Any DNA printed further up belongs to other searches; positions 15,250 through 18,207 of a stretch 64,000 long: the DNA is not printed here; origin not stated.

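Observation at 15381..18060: Giant sigma-like protein: sigma region 2+4 core fused to six extra tandem sigma-4-like HTH modules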

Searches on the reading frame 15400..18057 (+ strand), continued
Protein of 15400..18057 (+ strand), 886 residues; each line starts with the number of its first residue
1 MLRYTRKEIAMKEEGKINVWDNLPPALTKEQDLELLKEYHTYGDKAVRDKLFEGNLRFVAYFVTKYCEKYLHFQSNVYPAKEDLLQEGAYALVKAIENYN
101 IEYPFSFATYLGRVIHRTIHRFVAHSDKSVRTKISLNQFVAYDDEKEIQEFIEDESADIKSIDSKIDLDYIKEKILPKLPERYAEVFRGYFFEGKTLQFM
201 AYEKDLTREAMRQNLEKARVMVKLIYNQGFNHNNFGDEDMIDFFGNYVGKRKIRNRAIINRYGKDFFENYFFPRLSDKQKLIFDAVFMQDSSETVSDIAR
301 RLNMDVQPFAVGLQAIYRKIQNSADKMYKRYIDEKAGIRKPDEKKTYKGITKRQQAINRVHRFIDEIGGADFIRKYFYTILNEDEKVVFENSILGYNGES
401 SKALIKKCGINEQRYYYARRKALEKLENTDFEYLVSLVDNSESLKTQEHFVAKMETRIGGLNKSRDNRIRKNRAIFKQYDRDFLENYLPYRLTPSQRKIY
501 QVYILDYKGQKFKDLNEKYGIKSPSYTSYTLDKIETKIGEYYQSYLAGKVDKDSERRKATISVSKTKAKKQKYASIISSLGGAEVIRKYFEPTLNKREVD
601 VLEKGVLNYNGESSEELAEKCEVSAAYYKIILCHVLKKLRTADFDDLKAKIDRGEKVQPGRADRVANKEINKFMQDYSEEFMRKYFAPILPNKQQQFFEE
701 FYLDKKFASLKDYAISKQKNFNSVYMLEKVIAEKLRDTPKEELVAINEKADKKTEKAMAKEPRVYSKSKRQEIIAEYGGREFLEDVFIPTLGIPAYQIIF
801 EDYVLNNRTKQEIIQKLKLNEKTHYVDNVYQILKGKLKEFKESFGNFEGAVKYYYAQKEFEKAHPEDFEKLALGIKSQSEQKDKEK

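Call 51: search_dna_similar(query=window:15400-18057:+, collection=phages, mode=protein, max_evalue=0.001, max_rows=15)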
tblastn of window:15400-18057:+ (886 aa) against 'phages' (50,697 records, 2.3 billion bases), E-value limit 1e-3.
Records with a match: 48; places in all: 52; records where one place covers at least 80% of the query: 0.
Best place of each record, by identity: <60% 48.
By first word of the organism name: Bacteriophage 32; Bacillus 8; Enterococcus 2; Staphylococcus 1; Phage 1; Listeria 1; Salmonella 1; Microcystis 1; Vibrio 1.
By host as written in the record: - 33; Bacillus megaterium 4; Bacillus megaterium DSM 319 2; Bacillus subtilis BEST7003 1; Staphylococcus aureus 1; Staphylococcus aureus ZH 2 1; Listeria monocytogenes 1; Enterococcus faecalis 1; and 4 more.
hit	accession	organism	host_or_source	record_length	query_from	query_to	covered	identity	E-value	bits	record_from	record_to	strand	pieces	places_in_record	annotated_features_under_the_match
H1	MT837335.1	Bacteriophage sp.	human fecal samples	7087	11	140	15%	33.1%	3e-9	67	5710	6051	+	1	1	record has no annotation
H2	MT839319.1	Bacteriophage sp.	human fecal samples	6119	11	140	15%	33.1%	5e-9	66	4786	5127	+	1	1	record has no annotation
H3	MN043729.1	Bacillus phage vB_BmeM-Goe8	Bacillus megaterium DSM 319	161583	14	143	15%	32.1%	1e-6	59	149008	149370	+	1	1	RNA polymerase sigma factor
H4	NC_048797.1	Bacillus phage vB_BmeM-Goe8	Bacillus megaterium DSM 319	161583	14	143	15%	32.1%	1e-6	59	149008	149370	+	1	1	RNA polymerase sigma factor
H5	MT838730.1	Bacteriophage sp.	human fecal samples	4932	22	145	14%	33.1%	1e-3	49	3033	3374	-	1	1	record has no annotation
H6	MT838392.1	Bacteriophage sp.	human fecal samples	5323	19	144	14%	31.7%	2e-6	58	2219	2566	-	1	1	record has no annotation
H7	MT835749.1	Bacteriophage sp.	human fecal samples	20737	22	145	14%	32.3%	2e-7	61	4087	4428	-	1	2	record has no annotation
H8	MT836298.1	Bacteriophage sp.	human fecal samples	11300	17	143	14%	31.5%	1e-5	56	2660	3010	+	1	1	record has no annotation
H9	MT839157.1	Bacteriophage sp.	human fecal samples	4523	25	140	13%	33.6%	2e-8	64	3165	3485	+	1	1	record has no annotation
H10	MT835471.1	Bacteriophage sp.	human fecal samples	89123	9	141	15%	29.3%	4e-8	64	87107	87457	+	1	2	record has no annotation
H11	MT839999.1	Bacteriophage sp.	human fecal samples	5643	25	145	14%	32.2%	3e-5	54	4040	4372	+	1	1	record has no annotation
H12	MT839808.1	Bacteriophage sp.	human fecal samples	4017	27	145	13%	32.5%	8e-5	52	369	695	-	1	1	record has no annotation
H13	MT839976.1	Bacteriophage sp.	human fecal samples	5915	11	140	15%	29.2%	2e-8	64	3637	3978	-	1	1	record has no annotation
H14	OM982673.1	Bacillus phage SBSphiJ6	Bacillus subtilis BEST7003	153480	14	123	12%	34.5%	6e-4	50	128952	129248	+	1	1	hypothetical protein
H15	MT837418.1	Bacteriophage sp.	human fecal samples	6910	17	143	14%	29.5%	2e-5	54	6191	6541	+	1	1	record has no annotation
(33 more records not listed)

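Call 52: find_related_loci(query=A1, collection=viral_contigs, flank=8000)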
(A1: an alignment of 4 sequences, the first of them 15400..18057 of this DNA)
Query A1 (886 aa) in viral_contigs; peptide patterns used: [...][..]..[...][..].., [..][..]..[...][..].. (x = any residue, [..] = any of these).
183 stretches matched a pattern, but none encodes a relative of the query by tblastn (E <= 1e-3).

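Call 65: search_protein_families(library=padloc, proteins=[window:15400-18057:+], max_evalue=0.01)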
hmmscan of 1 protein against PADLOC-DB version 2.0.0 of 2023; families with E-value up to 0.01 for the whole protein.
window:15400-18057:+ (886 aa): 1 family
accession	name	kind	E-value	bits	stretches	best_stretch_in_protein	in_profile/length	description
PDLC02203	MzaA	-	1.1e-07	28.5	1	49-144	432-520/683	-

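Call 66: search_protein_families(library=phrogs, proteins=[window:15400-18057:+], max_evalue=0.01)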
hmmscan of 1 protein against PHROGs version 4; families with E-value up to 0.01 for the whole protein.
window:15400-18057:+ (886 aa): 2 families
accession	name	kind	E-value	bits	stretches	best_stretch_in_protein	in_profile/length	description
phrog_351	-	transcription regulation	5.8e-22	79.1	1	26-240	484-740/928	RNA polymerase sigma factor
phrog_1740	-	transcription regulation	1.8e-10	40.9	1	37-236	43-226/567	RNA polymerase sigma factor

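Call 75: list_cluster_members(proteins=[window:15400-18057:+, P0003, P0076])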
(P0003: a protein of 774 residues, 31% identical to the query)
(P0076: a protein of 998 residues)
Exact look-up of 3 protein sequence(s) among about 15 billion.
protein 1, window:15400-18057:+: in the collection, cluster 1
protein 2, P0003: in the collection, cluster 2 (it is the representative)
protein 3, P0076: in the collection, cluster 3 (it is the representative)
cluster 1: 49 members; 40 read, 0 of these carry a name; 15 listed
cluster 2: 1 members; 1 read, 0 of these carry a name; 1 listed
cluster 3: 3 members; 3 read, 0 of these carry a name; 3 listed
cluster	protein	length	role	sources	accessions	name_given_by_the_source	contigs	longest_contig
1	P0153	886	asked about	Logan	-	-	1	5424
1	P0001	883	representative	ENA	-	-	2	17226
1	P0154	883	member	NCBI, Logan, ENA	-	-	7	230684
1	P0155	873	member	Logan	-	-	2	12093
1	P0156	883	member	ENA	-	-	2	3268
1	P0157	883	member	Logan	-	-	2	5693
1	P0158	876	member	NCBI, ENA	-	-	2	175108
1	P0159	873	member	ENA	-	-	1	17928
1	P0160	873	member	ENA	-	-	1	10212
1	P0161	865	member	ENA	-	-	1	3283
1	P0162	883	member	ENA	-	-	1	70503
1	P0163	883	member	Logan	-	-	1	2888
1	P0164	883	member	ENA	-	-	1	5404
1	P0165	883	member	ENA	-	-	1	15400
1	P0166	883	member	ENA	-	-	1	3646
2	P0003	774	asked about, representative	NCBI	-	-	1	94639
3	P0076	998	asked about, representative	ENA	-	-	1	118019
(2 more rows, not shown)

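Call 76: find_encoding_contigs(protein=P0158, flank=8000, max_places=3)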
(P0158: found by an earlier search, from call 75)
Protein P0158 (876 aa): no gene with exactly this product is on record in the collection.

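Call 77: find_encoding_contigs(protein=P0162, flank=8000, max_places=3)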
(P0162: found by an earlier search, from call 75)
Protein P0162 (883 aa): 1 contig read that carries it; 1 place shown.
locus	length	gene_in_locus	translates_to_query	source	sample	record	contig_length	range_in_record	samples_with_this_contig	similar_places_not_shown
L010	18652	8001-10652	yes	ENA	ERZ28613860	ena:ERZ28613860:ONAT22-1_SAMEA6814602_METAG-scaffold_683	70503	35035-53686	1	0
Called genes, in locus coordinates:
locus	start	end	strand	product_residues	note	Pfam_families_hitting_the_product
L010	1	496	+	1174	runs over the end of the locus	PF04997:RNA_pol_Rpb1_1, PF00623:RNA_pol_Rpb1_2, PF04983:RNA_pol_Rpb1_3, PF05000:RNA_pol_Rpb1_4 (weak), PF04998:RNA_pol_Rpb1_5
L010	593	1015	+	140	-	-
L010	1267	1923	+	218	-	-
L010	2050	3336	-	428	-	PF02403:Seryl_tRNA_N, PF00587:tRNA-synt_2b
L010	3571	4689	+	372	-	PF02491:SHS2_FTSA, PF14450:FtsA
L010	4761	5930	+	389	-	PF00091:Tubulin, PF12327:FtsZ_C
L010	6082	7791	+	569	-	PF13522:GATase_6, PF13537:GATase_7, PF01380:SIS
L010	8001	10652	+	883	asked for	PF04542:Sigma70_r2, PF04545:Sigma70_r4 (faint)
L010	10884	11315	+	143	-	PF00164:Ribosom_S12_S23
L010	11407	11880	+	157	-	PF00177:Ribosomal_S7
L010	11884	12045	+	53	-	-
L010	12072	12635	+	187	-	-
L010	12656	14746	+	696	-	PF00009:GTP_EFTU, PF22042:EF-G_D2, PF03144:GTP_EFTU_D2, PF14492:EFG_III, PF16658:RF3_C (weak), PF03764:EFG_IV, PF00679:EFG_C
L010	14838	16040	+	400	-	PF00009:GTP_EFTU, PF03144:GTP_EFTU_D2, PF03143:GTP_EFTU_D3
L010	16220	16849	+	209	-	-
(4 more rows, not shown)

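Call 79: find_encoding_contigs(protein=P0155, flank=8000, max_places=3)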
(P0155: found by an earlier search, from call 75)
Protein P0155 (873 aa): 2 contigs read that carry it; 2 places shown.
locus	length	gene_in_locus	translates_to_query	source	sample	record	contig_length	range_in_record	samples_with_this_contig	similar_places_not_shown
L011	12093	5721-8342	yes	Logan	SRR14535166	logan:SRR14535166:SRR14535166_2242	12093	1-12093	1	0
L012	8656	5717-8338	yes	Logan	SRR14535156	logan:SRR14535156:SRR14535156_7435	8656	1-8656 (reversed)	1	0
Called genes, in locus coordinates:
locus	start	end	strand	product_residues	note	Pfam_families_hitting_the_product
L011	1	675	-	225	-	?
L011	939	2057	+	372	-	PF02491:SHS2_FTSA, PF06723:MreB_Mbl (weak), PF14450:FtsA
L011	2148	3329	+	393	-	PF00091:Tubulin, PF12327:FtsZ_C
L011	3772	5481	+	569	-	PF13230:GATase_4 (weak), PF13522:GATase_6, PF13537:GATase_7, PF01380:SIS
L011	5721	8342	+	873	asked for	PF04542:Sigma70_r2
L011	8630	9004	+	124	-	PF00164:Ribosom_S12_S23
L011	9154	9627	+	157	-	PF00177:Ribosomal_S7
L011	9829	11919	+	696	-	PF00009:GTP_EFTU, PF22042:EF-G_D2, PF03144:GTP_EFTU_D2, PF14492:EFG_III, PF16658:RF3_C (weak), PF03764:EFG_IV, PF00679:EFG_C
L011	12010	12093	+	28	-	?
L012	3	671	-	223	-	?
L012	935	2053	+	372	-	PF02491:SHS2_FTSA, PF06723:MreB_Mbl (weak), PF14450:FtsA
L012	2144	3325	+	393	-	PF00091:Tubulin, PF12327:FtsZ_C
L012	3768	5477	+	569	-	PF13230:GATase_4 (weak), PF13522:GATase_6, PF13537:GATase_7, PF01380:SIS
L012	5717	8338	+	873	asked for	PF04542:Sigma70_r2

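Call 92: find_related_loci(query=A1, collection=metagenome_contigs, flank=5000)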
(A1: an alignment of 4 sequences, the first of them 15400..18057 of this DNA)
Query A1 (886 aa) in metagenome_contigs; peptide patterns used: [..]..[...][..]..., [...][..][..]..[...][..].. (x = any residue, [..] = any of these).
209 stretches matched a pattern; 1 encode a relative of the query (tblastn E <= 1e-3); 1 distinct loci.
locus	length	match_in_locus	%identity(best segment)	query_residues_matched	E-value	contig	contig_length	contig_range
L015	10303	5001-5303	28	31-140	6e-11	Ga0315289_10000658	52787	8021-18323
